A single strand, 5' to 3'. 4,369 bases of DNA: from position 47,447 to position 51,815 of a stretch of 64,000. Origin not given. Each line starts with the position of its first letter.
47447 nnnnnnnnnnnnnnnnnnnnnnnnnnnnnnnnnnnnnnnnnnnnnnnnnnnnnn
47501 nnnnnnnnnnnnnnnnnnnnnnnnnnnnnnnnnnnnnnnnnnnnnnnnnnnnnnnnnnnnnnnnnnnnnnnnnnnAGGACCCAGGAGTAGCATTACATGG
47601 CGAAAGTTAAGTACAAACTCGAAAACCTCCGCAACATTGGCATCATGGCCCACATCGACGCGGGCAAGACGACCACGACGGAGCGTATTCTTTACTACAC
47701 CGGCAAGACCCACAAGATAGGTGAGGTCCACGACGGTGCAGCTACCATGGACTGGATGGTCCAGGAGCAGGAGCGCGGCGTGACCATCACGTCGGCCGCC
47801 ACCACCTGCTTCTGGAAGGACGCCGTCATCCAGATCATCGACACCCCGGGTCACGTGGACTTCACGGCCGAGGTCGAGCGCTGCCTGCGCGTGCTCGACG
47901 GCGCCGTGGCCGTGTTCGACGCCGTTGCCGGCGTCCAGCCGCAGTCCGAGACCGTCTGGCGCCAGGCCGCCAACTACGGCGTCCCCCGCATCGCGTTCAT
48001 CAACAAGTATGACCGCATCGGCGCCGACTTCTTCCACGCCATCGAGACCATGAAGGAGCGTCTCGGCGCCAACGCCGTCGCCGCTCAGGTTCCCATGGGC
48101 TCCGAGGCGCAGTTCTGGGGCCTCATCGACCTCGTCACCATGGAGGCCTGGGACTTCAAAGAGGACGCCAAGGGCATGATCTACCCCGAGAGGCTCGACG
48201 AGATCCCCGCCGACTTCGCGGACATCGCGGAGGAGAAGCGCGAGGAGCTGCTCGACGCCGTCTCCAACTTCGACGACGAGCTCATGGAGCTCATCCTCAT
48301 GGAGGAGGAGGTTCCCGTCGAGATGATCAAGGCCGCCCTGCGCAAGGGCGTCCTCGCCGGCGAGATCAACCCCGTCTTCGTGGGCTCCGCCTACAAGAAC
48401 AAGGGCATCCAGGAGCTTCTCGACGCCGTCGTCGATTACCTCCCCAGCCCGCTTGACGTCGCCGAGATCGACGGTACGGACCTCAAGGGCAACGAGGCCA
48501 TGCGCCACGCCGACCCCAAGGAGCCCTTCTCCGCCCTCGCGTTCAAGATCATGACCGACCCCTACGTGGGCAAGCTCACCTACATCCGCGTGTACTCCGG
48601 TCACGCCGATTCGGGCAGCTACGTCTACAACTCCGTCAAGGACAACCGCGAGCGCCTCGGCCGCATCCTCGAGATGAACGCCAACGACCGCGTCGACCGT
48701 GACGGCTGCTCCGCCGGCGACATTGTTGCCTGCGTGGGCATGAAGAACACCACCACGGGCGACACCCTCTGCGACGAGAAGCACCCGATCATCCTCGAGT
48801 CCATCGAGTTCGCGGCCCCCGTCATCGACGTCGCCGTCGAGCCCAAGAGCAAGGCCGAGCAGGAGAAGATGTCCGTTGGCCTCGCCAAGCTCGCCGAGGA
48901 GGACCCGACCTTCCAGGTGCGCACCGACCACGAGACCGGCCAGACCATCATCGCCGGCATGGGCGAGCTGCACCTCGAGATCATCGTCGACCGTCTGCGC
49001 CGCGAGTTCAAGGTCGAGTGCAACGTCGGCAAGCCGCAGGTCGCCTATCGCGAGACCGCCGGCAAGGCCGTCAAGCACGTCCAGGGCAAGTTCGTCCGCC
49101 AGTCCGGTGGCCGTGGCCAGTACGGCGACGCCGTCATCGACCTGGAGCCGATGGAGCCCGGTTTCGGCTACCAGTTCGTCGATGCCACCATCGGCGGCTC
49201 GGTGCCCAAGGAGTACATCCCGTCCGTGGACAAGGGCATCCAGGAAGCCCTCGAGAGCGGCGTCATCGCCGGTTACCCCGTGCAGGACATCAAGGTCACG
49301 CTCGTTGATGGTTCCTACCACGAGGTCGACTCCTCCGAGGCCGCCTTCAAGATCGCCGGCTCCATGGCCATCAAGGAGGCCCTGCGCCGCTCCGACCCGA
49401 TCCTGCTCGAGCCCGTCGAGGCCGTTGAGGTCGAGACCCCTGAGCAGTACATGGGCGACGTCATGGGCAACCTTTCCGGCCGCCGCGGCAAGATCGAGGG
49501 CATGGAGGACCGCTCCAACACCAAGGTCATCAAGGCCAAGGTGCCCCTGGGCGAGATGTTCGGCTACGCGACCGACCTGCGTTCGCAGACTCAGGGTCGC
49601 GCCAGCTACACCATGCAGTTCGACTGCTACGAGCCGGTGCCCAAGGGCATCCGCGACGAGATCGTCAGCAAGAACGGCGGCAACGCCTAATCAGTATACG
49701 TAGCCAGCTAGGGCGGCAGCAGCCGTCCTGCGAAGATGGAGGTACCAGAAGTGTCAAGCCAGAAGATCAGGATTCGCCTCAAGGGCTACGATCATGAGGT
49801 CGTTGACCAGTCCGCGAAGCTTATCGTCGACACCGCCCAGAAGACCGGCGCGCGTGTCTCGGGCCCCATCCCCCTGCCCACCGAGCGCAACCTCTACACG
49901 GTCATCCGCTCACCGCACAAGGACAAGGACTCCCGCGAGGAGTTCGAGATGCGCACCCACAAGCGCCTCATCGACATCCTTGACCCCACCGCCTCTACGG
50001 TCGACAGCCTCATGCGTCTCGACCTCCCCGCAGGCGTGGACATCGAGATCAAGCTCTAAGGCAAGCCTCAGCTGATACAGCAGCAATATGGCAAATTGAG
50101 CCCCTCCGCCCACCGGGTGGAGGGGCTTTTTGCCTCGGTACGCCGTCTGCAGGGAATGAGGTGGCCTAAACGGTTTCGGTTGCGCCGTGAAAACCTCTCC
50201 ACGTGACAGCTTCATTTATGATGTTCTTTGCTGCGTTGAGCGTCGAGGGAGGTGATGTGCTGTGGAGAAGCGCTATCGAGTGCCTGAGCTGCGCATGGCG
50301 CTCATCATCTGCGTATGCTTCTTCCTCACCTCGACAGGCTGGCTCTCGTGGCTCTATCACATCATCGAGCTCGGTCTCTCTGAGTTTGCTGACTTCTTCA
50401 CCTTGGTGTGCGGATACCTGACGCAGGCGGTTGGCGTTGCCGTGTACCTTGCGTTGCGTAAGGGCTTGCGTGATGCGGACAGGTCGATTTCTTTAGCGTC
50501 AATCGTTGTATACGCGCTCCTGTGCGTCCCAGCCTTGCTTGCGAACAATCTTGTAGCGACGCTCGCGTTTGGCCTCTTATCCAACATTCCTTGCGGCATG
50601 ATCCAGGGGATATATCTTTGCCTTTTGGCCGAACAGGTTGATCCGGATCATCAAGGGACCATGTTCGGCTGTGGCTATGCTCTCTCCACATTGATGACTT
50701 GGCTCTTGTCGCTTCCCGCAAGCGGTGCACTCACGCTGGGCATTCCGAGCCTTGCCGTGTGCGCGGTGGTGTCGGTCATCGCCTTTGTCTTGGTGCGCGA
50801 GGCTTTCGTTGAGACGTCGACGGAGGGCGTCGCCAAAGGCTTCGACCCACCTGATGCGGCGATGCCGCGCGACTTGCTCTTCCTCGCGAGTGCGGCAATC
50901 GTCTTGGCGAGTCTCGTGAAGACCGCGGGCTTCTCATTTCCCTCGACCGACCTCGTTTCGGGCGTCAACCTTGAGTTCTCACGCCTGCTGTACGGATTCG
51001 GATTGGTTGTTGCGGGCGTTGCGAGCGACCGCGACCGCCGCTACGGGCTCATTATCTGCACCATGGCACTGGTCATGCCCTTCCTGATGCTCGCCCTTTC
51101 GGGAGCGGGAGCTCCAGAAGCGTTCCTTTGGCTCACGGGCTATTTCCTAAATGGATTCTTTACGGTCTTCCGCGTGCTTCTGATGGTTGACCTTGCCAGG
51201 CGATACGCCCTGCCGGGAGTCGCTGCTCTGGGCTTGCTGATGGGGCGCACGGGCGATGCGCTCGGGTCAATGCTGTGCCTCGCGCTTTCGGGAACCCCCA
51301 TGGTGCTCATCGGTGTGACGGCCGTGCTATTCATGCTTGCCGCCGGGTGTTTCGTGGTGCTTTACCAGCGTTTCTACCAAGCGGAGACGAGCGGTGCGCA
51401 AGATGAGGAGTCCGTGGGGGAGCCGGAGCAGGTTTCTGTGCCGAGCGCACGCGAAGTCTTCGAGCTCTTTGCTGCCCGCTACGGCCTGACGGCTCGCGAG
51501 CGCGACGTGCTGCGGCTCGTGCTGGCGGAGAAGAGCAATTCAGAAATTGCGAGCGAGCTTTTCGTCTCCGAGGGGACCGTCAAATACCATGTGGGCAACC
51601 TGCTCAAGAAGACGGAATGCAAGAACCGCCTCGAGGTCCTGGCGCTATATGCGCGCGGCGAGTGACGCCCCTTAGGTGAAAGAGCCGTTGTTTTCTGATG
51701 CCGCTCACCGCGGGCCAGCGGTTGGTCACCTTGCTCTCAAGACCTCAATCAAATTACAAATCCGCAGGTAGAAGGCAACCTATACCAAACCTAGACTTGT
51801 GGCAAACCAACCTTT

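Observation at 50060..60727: S10 operon split after rpsJ by a 10.7-kb insert: membrane LuxR regulator plus a 2802-aa SLH-anchored protein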

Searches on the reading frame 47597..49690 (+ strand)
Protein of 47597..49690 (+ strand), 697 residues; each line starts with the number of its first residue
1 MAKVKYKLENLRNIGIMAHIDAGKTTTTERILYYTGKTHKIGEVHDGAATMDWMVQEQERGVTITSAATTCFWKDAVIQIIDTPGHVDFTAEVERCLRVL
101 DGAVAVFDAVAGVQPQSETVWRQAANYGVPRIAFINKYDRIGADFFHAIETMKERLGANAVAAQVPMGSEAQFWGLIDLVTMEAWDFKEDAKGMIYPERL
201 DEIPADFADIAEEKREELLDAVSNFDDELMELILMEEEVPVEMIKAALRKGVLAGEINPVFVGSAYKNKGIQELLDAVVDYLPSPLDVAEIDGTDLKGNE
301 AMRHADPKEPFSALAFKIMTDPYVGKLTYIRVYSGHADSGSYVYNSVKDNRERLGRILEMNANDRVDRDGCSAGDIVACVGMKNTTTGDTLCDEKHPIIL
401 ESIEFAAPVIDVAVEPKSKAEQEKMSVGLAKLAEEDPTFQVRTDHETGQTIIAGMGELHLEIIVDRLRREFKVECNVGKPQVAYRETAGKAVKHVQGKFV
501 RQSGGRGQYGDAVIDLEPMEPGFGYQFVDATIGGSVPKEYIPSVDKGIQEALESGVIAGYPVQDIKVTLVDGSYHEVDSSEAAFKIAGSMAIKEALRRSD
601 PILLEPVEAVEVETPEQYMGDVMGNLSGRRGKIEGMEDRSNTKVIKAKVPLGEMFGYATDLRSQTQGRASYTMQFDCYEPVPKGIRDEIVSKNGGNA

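Call 9: search_protein_families(library=pfam, proteins=[window:47597-49690:+])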
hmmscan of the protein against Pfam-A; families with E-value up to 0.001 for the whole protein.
window:47597-49690:+ (697 aa): 7 families
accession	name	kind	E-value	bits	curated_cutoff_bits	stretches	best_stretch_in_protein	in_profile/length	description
PF00009.33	GTP_EFTU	-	1.4e-65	220.8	26.5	1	10-284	2-188/188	Elongation factor Tu GTP binding domain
PF03764.24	EFG_IV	-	1e-47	161.3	24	1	480-599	1-120/121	Elongation factor G, domain IV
PF14492.12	EFG_III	-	2e-32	111.5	27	1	405-479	1-75/75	Elongation Factor G, domain III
PF00679.30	EFG_C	-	9.3e-32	109.4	27.9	1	603-687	2-87/89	Elongation factor G C-terminus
PF03144.31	GTP_EFTU_D2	-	4.1e-14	53.2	30.3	1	325-392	1-73/73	Elongation factor Tu domain 2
PF22042.2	EF-G_D2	-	3.2e-13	50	27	1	310-393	1-83/84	Elongation factor G domain 2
PF16658.11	RF3_C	-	4.2e-08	33.5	40.1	1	412-485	13-86/132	Class II release factor RF3, C-terminal domain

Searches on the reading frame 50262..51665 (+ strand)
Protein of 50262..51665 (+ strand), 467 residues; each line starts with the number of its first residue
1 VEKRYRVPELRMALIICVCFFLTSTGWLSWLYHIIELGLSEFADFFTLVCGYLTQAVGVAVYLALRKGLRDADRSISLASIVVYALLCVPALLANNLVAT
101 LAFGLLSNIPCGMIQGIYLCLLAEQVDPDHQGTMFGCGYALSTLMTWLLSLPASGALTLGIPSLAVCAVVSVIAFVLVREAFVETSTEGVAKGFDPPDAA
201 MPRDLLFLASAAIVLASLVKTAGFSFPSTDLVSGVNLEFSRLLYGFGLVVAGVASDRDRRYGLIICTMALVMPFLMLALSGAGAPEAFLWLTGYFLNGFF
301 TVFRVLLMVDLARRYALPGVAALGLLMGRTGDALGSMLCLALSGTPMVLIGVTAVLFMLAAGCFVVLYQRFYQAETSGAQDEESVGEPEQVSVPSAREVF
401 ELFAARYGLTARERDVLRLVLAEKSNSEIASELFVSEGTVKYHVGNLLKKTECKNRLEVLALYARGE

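Call 9: search_protein_families(library=pfam, proteins=[window:50262-51665:+])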
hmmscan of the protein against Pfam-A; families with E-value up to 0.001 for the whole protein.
window:50262-51665:+ (467 aa): 4 families
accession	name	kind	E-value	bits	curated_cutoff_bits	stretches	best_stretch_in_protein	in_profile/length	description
PF00196.25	GerE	-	8.9e-17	60.9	23.5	1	409-459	3-53/57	Bacterial regulatory proteins, luxR family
PF07690.21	MFS_1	-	7.4e-06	25.5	33.4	0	211-387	17-187/347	Major Facilitator Superfamily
PF08281.18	Sigma70_r4_2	-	8.7e-06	25.7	25.7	1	409-445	11-48/54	Sigma-70, region 4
PF04545.22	Sigma70_r4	-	0.00029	20.7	24.1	1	409-442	5-39/50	Sigma-70, region 4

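Call 102: search_protein_families(library=ncbifam, proteins=[window:50262-51665:+], max_evalue=0.001)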
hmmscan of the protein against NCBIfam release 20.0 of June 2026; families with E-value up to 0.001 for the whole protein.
window:50262-51665:+ (467 aa): 17 families
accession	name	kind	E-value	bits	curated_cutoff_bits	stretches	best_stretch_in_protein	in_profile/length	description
NF047785.1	respo_reg_MadR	equivalog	4.6e-12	45.7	300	1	406-460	146-200/209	MadR family response regulator transcription factor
NF007505.1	PRK10100.1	equivalog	1e-11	44.9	250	1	407-457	143-193/204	biofilm master transcriptional regulator CsgD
NF007935.0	PRK10651.1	equivalog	1.8e-10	40.4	250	1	408-459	155-206/216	two-component system response regulator NarL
NF052366.1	photon_PedR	equivalog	6.8e-10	39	120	1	409-460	3-54/74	photosynthetic electron transport-dependent transcriptional regulator PedR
TIGR03020.2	EpsA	equivalog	3.4e-09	36.7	170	1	405-460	187-242/247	XrtB/PEP-CTERM-associated transcriptional regulator EpsA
NF007708.0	PRK10403.1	equivalog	2.2e-08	33.8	343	1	409-463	154-208/215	nitrate/nitrite response regulator protein NarP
NF003420.0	PRK04841.1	equivalog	1.1e-07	30.3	537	1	398-459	829-889/903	HTH-type transcriptional regulator MalT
NF011896.0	PRK15369.1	equivalog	9.8e-07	28.6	242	1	409-461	150-202/211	two component system response regulator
NF052445.1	RespRegMctR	equivalog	2.3e-06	27.1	300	1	408-453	144-189/205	two-component system response regulator MctR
NF007419.0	PRK09958.1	equivalog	2.5e-05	23.9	251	1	409-462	144-197/204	acid-sensing system DNA-binding response regulator EvgA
TIGR02937.1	sigma70-ECF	superfamily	4.2e-05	23.2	42.9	1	404-450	113-160/165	sigma-70 family RNA polymerase sigma factor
NF007561.1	PRK10188.1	equivalog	8.9e-05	21.9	350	1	409-464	180-234/240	quorum-sensing transcriptional regulator SdiA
TIGR03541.1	reg_near_HchA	equivalog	0.00011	21.8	215.6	1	408-455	171-218/232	PA1136 family autoinducer-binding transcriptional regulator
NF038181.1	reg_ATPase_IniR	equivalog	0.00021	19.8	750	1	377-462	736-820/827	isoniazid response ATPase/transcriptional regulator IniR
NF006900.1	PRK09390.1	equivalog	0.00022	20.8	255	1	408-460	142-194/203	response regulator FixJ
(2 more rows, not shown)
